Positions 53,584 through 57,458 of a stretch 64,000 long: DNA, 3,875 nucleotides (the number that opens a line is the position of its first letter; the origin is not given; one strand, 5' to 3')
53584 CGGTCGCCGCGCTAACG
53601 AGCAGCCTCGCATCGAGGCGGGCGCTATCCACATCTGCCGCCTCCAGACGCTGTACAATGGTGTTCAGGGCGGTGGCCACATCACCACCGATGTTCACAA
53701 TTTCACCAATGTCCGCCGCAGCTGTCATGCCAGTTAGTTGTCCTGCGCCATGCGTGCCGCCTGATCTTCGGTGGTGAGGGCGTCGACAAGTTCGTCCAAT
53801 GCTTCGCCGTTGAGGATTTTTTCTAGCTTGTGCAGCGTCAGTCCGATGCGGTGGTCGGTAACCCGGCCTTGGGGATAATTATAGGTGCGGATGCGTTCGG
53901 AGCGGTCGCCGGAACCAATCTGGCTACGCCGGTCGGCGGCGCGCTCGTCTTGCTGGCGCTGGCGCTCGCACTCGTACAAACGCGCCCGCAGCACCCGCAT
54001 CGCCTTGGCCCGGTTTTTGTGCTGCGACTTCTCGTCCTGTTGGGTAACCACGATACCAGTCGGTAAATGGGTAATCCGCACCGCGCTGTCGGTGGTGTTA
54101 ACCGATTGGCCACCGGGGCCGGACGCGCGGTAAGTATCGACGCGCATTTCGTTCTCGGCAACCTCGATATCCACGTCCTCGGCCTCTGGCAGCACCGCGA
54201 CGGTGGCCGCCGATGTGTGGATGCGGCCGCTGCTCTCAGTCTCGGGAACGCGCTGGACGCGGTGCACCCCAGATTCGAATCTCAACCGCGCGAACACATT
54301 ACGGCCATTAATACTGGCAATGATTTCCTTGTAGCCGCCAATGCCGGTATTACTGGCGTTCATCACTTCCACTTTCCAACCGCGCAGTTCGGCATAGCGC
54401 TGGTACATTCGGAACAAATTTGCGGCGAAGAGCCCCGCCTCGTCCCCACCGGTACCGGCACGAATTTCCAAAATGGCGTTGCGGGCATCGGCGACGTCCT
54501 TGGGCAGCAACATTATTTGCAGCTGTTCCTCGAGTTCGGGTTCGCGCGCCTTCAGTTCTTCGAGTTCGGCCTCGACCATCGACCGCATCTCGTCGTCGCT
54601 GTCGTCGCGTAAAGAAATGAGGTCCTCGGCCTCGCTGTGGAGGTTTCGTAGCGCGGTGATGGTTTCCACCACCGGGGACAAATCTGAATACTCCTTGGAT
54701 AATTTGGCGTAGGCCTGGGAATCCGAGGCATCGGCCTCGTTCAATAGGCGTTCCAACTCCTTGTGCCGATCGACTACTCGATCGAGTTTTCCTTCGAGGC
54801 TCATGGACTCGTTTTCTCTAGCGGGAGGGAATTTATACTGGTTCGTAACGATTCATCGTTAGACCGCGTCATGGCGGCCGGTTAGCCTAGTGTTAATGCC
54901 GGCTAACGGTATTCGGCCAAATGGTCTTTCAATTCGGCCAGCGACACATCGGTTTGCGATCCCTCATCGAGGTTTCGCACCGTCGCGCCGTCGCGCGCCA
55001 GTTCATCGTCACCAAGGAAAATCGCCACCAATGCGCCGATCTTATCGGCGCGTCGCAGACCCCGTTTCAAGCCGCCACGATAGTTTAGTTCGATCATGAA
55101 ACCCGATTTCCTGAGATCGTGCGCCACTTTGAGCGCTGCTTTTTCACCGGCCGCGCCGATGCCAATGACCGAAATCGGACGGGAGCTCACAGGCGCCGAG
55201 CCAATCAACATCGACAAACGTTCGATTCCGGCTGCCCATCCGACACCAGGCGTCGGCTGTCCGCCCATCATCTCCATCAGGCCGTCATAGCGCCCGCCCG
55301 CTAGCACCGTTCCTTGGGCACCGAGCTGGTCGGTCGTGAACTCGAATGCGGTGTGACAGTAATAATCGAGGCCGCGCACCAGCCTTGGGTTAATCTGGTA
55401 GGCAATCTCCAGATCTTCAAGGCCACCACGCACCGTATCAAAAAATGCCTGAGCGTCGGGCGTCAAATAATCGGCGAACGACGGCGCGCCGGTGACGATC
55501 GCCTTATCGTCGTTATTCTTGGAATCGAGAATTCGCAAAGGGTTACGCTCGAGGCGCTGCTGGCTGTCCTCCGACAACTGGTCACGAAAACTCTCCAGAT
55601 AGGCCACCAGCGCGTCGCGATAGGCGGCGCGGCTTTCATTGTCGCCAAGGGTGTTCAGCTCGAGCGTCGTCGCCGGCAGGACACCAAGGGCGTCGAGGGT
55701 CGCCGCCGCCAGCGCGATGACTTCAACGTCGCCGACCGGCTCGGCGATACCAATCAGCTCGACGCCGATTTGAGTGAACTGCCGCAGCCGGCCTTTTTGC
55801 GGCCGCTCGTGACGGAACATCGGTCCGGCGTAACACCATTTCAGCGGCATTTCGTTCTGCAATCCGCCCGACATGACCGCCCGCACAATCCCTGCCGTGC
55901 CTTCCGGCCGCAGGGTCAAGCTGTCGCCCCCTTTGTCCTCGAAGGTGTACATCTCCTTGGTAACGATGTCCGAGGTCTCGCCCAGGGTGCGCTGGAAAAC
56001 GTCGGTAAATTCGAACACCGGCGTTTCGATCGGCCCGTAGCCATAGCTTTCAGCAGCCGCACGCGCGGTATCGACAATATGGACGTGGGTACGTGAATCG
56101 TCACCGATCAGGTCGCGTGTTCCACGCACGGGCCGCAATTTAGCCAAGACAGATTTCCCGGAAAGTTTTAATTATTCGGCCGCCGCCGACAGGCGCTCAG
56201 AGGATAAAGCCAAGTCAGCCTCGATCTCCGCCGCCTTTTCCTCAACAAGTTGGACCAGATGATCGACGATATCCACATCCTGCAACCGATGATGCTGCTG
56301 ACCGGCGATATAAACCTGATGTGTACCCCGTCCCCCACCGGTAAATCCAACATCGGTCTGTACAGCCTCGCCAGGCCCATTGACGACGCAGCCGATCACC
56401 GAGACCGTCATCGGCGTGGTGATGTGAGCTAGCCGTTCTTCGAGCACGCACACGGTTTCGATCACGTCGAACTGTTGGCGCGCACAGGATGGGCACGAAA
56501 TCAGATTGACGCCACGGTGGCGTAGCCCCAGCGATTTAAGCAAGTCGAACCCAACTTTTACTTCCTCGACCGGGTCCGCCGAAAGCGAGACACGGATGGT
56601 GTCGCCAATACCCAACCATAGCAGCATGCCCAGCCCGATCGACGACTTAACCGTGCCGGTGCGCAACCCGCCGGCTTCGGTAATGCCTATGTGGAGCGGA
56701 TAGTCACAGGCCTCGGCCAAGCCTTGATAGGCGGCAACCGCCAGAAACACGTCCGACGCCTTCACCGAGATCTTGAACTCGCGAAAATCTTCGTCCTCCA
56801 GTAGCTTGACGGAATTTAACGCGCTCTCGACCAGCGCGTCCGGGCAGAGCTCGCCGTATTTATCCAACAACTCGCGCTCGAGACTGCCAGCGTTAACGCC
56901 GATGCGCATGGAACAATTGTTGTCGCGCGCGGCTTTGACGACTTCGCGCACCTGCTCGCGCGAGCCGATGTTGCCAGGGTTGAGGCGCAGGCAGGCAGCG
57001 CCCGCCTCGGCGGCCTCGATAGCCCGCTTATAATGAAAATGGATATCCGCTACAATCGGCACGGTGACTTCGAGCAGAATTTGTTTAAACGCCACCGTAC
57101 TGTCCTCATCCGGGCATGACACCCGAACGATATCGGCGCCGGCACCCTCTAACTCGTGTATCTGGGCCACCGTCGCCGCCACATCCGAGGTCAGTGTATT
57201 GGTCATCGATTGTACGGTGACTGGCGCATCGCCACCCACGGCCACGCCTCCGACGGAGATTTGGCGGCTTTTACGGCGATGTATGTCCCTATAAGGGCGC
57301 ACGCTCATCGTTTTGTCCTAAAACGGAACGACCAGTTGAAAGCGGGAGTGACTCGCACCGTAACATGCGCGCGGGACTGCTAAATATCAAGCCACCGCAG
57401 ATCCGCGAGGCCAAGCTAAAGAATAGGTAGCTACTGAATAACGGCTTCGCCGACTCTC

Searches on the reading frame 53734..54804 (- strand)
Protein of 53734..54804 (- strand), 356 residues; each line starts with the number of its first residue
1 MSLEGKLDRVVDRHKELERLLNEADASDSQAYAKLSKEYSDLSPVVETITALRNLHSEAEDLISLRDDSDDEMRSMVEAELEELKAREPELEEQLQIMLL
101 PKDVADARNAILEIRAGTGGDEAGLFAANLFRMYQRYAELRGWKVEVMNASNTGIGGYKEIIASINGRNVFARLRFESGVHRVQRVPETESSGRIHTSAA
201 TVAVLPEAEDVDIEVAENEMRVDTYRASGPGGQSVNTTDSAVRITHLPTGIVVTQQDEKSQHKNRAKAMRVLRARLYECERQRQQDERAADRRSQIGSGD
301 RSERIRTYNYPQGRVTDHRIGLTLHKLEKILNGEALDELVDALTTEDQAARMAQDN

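Call 30: search_protein_families(library=pfam, max_evalue=1e-8, proteins=[window:53734-54804:-])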
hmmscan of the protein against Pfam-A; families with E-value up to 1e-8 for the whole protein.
window:53734-54804:- (356 aa): 2 families
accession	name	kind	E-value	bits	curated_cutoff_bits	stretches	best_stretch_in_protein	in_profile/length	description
PF03462.23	PCRF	-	7.5e-72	241.7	24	1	12-202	3-194/194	PCRF domain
PF00472.26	RF-1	-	9e-44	148.6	35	1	210-319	2-116/116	RF-1 domain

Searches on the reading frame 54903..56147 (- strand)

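Call 30: search_protein_families(library=pfam, max_evalue=1e-8, proteins=[window:54903-56147:-])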
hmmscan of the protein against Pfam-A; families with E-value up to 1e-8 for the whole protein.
window:54903-56147:- (414 aa): 3 families
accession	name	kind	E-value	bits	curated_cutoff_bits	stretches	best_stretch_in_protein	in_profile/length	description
PF13393.11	tRNA-synt_His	-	1.8e-43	149.4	25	1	9-311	1-308/308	Histidyl-tRNA synthetase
PF00587.30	tRNA-synt_2b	-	2.2e-15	57.6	29.3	1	67-296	1-147/179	tRNA synthetase class II core domain (G, H, P, S and T)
PF03129.25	HGTP_anticodon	-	2.4e-12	47.3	21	1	327-412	4-93/94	Anticodon binding domain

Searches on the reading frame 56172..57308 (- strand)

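Call 30: search_protein_families(library=pfam, max_evalue=1e-8, proteins=[window:56172-57308:-])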
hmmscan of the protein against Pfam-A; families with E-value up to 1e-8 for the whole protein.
window:56172-57308:- (378 aa): 1 family
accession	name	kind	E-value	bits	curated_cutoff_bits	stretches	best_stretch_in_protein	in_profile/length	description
PF04551.19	GcpE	-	6.4e-141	469.7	32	1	15-357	2-343/343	GcpE protein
